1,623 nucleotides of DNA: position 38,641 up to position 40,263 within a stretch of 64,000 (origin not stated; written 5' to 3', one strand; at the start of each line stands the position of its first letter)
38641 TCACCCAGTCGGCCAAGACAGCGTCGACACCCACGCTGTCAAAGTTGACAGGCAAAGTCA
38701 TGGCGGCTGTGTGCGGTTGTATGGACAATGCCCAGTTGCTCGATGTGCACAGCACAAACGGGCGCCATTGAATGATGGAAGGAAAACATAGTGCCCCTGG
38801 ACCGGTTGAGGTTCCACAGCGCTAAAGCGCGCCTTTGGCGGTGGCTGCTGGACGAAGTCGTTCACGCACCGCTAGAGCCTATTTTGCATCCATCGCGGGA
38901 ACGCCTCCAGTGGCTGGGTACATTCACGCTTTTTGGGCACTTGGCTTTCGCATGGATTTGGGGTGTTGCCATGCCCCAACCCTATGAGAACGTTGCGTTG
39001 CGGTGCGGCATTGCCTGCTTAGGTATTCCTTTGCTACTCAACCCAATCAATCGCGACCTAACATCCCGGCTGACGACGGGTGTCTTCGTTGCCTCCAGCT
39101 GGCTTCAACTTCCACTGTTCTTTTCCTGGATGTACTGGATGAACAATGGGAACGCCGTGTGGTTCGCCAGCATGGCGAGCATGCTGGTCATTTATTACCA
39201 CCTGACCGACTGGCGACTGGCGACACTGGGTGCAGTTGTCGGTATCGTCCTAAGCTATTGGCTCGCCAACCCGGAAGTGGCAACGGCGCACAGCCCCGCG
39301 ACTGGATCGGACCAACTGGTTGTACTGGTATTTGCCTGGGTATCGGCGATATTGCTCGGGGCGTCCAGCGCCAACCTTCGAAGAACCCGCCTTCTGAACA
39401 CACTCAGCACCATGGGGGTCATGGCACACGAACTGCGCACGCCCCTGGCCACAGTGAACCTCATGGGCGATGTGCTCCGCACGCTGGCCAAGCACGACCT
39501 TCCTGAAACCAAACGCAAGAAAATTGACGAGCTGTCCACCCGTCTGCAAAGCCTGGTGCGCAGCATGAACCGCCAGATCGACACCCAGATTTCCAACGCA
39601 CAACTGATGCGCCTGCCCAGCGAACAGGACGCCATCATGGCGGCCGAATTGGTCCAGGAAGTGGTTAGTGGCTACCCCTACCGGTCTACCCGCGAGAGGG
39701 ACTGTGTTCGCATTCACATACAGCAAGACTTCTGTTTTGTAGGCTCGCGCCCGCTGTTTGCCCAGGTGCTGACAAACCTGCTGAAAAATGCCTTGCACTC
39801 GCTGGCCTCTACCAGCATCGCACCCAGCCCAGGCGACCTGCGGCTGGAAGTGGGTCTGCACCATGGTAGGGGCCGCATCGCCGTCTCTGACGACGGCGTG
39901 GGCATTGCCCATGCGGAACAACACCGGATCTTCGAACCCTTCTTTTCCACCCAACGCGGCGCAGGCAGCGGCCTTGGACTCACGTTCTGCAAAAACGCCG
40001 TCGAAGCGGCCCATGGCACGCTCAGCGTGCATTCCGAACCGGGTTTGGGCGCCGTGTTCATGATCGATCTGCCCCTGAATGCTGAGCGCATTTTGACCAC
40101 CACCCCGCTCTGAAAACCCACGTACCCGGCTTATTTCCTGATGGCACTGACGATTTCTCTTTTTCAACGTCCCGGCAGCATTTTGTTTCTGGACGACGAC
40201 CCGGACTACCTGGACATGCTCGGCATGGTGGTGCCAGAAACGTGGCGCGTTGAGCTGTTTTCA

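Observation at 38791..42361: Complete Lqs/Cqs-type alpha-hydroxyketone quorum-sensing cluster in a high-GC betaproteobacterium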

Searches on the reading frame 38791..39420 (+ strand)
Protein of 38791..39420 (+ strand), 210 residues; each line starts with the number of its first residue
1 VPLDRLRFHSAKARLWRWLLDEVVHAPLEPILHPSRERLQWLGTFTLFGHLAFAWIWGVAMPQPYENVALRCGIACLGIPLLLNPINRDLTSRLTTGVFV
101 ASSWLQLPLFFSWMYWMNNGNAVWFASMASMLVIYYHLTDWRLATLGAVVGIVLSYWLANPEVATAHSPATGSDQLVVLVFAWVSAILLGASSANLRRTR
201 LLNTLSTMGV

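Call 13: search_protein_families(library=ncbifam, proteins=[window:38791-39420:+], max_evalue=10)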
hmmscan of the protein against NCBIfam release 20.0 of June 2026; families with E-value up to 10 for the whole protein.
window:38791-39420:+ (210 aa): 0 families

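Call 23: search_protein_representatives(protein=window:38791-39390:+)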
Query: 200 residues. Proteins with E-value up to 0.001 (for the whole library): 198; up to 1e-10: 89; up to 1e-30: 28. The best 150 are listed.
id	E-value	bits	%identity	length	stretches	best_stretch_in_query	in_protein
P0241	3.3e-72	258.8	72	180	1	1-158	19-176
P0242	1.2e-55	204.7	54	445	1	3-200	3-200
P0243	1.4e-44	168.5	53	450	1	17-200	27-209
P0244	5.5e-43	163.3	46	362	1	14-200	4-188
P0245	1.5e-42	161.9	62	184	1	69-200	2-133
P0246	8.4e-41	156.2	45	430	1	17-198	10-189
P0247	1.1e-40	155.8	49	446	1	19-200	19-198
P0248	1.2e-40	155.7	49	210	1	25-191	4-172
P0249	1.2e-40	155.6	45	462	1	14-198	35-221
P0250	1.1e-39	152.6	44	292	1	13-200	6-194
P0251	2.0e-39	151.7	44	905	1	17-198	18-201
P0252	2.9e-38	147.9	45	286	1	11-199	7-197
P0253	4.7e-38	147.2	46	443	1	2-199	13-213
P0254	3.5e-37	144.3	45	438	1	21-199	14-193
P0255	5.4e-37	143.7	49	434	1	24-200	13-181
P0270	1.6e-30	122.6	42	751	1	14-199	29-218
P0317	4.6e-14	68.8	36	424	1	23-199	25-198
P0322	1.1e-12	64.3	30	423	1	35-159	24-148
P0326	3.3e-11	59.5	28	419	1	23-197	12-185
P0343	8.8e-09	51.6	29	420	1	23-200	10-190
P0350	6.6e-08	48.7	36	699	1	44-155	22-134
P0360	8.4e-07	45.1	29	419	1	39-181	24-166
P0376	6.4e-06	42.2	30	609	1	40-161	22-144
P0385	2.0e-05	40.6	30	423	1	33-158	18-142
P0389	2.4e-05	40.3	28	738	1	27-188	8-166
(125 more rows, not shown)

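Call 24: list_cluster_members(proteins=[P0350, P0389, P0376, P0270, P0317, P0322, P0326, P0343, P0360, P0385])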
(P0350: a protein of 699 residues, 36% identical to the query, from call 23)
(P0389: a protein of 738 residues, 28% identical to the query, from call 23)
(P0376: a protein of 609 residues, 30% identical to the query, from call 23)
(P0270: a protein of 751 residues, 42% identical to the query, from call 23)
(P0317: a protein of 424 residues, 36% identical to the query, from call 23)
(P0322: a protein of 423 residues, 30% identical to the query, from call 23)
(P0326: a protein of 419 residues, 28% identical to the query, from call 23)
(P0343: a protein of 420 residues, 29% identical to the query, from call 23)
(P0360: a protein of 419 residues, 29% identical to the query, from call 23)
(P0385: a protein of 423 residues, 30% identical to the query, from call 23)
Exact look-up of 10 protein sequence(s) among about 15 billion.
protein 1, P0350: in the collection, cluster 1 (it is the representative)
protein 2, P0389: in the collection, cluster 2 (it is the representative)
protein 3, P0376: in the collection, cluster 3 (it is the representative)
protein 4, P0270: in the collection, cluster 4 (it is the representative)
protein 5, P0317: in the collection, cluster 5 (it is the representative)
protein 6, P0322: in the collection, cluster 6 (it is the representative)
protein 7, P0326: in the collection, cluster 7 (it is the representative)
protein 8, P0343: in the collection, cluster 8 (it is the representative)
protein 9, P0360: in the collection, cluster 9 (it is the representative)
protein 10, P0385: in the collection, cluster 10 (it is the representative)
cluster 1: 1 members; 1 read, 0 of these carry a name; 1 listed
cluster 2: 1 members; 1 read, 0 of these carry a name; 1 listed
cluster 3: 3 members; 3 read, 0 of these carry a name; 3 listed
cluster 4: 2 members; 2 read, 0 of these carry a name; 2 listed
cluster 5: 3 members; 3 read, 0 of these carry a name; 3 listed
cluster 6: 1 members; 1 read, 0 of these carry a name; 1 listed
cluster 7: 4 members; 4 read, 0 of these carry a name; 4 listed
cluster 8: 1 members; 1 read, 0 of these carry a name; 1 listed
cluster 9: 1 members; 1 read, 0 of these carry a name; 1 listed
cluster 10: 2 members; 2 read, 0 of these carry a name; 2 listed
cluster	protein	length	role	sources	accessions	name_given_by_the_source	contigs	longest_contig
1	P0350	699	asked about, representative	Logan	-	-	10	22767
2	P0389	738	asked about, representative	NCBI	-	-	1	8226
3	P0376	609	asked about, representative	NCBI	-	-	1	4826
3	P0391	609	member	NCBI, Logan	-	-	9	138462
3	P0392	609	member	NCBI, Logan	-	-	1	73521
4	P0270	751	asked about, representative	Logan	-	-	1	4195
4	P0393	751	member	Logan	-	-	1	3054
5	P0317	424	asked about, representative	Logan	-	-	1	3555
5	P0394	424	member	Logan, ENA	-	-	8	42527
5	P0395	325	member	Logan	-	-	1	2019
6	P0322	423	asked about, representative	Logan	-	-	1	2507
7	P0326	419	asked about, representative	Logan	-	-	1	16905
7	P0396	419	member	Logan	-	-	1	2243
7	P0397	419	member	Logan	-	-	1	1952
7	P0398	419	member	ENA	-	-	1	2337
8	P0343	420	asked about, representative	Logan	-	-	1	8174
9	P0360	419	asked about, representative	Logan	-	-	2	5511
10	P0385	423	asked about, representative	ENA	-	-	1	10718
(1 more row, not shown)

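Call 37: search_protein_families(library=pfam, proteins=[window:38791-39390:+], max_evalue=10)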
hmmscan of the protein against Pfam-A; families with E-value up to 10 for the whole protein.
window:38791-39390:+ (200 aa): 0 families

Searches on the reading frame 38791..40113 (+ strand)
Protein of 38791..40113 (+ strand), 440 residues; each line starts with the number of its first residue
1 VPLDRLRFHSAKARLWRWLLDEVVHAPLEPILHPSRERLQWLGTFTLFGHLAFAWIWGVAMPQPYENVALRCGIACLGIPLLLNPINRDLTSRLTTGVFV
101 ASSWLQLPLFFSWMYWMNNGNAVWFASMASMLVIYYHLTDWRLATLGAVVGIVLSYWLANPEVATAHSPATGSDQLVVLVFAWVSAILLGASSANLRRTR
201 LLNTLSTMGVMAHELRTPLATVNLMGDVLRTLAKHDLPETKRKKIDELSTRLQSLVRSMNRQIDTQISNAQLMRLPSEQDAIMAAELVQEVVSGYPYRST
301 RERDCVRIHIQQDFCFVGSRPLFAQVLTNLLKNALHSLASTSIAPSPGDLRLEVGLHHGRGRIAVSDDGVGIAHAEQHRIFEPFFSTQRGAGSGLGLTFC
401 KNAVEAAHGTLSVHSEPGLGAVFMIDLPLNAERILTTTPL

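Call 3: search_protein_families(library=pfam, proteins=[window:38791-40113:+], max_evalue=0.01)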
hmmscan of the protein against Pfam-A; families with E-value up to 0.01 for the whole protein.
window:38791-40113:+ (440 aa): 2 families
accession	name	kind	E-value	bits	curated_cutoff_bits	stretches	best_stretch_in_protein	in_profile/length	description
PF02518.31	HATPase_c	-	1.7e-21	77.2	26.4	1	322-430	5-110/111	Histidine kinase-, DNA gyrase B-, and HSP90-like ATPase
PF00512.31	HisKA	-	3.4e-06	27.4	26.9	1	210-259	8-57/66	His Kinase A (phospho-acceptor) domain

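Call 4: search_protein_families(library=ncbifam, proteins=[window:38791-40113:+], max_evalue=0.01)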
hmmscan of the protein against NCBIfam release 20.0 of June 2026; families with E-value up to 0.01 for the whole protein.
window:38791-40113:+ (440 aa): 82 families (the best 25 are shown)
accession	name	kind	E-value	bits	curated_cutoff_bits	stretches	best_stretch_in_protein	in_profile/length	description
NF046044.1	PnpS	equivalog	2.9e-27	95.7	400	1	212-428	178-390/390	two-component system histidine kinase PnpS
NF008468.0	PRK11360.1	equivalog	6.1e-26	90.9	646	1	197-432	388-611/616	two-component system sensor histidine kinase AtoS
NF008312.0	PRK11100.1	equivalog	2.6e-25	89.2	356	1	210-429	262-474/477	two-component system sensor histidine kinase CreC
NF006800.0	PRK09303.1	equivalog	5.8e-24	84.7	342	1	208-430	155-378/383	histidine kinase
TIGR02966.1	phoR_proteo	equivalog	1e-23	83.9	334.2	1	211-426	121-332/333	phosphate regulon sensor histidine kinase PhoR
TIGR02956.1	TMAO_torS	equivalog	1.1e-23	83.4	676.5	1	210-431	470-684/967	TMAO reductase system sensor histidine kinase/response regulator TorS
NF052574.1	HisKinEspCMyxo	equivalog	9.7e-23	80.2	1200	1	316-431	524-639/785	serine histidine kinase EspC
NF010411.0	PRK13837.1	equivalog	3.3e-21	75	647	1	285-432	523-678/828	two-component system VirA-like sensor kinase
NF041735.1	hist_kin_RppB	equivalog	4.2e-21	75.2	400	1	211-428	223-438/438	two-component system sensor histidine kinase RppB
NF040691.1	MtrAB_MtrB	equivalog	6.7e-21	74.9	450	1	212-440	279-503/507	MtrAB system histidine kinase MtrB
NF007688.0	PRK10364.1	equivalog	1.1e-20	73.9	479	1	323-433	352-455/460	two-component system sensor histidine kinase ZraS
NF041945.1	LuxN_Vibrio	equivalog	1.3e-20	73.2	1550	1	210-429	468-681/839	quorum-sensing autoinducer 1 sensor kinase/phosphatase LuxN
NF011874.0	PRK15347.1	equivalog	2e-19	69.2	852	1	194-432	394-617/921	two component system sensor kinase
NF008099.0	PRK10841.1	equivalog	5.6e-19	67.4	920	1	210-433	476-694/949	two-component system sensor histidine kinase RcsC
NF033092.0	HK_WalK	equivalog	1.3e-18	67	725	1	212-429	380-594/594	cell wall metabolism sensor histidine kinase WalK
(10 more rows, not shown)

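Call 7: search_solved_structures(query=window:38791-40113:+, max_evalue=0.001, show_alignments=0)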
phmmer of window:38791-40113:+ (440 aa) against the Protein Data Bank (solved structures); distinct sequences matched with E-value up to 0.001: 47.
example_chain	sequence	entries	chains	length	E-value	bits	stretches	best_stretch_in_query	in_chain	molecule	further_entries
3d36_A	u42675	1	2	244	3.4e-16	62.2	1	211-431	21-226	Sporulation kinase B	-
9p6i_A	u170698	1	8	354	6.6e-16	61.2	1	173-431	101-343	histidine kinase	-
3a0r_A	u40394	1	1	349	1.3e-13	53.6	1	197-432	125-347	Sensor protein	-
7z8n_A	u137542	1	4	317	4.1e-13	52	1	208-429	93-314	Histidine kinase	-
4q20_A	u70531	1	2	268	9.3e-13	50.8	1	206-429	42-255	Sensor protein DivL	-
9jfj_A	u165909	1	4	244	7.3e-12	47.9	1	322-433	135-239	Sensor histidine kinase ZraS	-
9m08_C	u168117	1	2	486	1.3e-11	47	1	211-431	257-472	histidine kinase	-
5uht_A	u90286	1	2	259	2.1e-11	46.4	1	195-429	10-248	Sensor histidine kinase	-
3dge_A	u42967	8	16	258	2.1e-11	46.4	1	195-429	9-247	Sensor protein | Histidine kinase | Sensor histidine kinase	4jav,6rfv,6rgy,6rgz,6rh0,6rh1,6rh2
2c2a_A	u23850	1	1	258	2.1e-11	46.4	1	195-429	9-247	SENSOR HISTIDINE KINASE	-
4jas_A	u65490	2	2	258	2.6e-11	46.1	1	195-429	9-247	Histidine kinase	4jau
7zp0_A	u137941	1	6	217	3.8e-11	45.5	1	208-428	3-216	Sensor protein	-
4biu_A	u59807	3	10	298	5.9e-11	44.9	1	207-429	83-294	SENSOR PROTEIN CPXA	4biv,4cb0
4biw_A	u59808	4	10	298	6.5e-11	44.7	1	207-429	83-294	SENSOR PROTEIN CPXA | Sensor histidine kinase CpxA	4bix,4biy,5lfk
6azr_A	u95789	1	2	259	1e-10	44.1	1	195-429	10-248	Sensor histidine kinase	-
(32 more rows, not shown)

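Call 14: find_homologous_proteins(query=window:38791-40113:+, max_evalue=0.00001)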
Query window:38791-40113:+ (440 aa): 2565 proteins with E <= 0.00001 among 8000 candidates; the best 120 are listed.
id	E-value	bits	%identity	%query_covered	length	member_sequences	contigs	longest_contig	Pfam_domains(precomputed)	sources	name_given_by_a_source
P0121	1.0e-251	853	86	98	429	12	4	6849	PF02518.32,PF00512.32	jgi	jgi:signal transduction histidine kinase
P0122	3.6e-250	848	99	86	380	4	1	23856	PF02518.32,PF00512.32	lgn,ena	-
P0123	1.7e-223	760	77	98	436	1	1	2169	PF02518.32,PF00512.32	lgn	-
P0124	2.2e-223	760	77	98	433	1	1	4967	PF02518.32,PF00512.32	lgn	-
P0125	4.8e-223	759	76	98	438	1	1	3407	PF02518.32,PF00512.32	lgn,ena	-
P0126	9.6e-222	754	78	96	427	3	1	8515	PF02518.32,PF00512.32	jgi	jgi:signal transduction histidine kinase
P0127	4.2e-218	742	76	98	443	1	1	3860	PF02518.32,PF00512.32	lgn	-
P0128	4.6e-218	742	76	98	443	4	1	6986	PF02518.32,PF00512.32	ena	-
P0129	2.1e-216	737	74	98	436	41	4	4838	PF02518.32,PF00512.32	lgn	-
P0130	2.7e-216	736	77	96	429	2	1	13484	PF02518.32,PF00512.32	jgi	-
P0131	1.9e-215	734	75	100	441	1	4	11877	PF02518.32,PF00512.32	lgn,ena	-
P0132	1.8e-214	730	74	98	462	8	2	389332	PF02518.32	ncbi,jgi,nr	ncbi:MAG: HAMP domain-containing sensor histidine kinase [Hydrogenophaga sp.]|jgi:two-component syst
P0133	1.8e-214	730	75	98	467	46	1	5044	PF02518.32,PF00512.32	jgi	-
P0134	3.8e-214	729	75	98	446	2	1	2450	PF02518.32,PF00512.32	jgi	jgi:two-component system CAI-1 autoinducer sensor kinase/phosphatase CqsS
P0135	1.8e-213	727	74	99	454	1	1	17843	PF02518.32,PF00512.32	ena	-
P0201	4.4e-191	653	72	91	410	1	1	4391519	PF02518.32,PF00512.32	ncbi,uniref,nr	ncbi:sensor histidine kinase [Hydrogenophaga sp. PBL-H3]|uniref:sensor histidine kinase n=1 Tax=Hydr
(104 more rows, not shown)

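Call 41: find_encoding_contigs(protein=P0201, flank=6000, max_places=1)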
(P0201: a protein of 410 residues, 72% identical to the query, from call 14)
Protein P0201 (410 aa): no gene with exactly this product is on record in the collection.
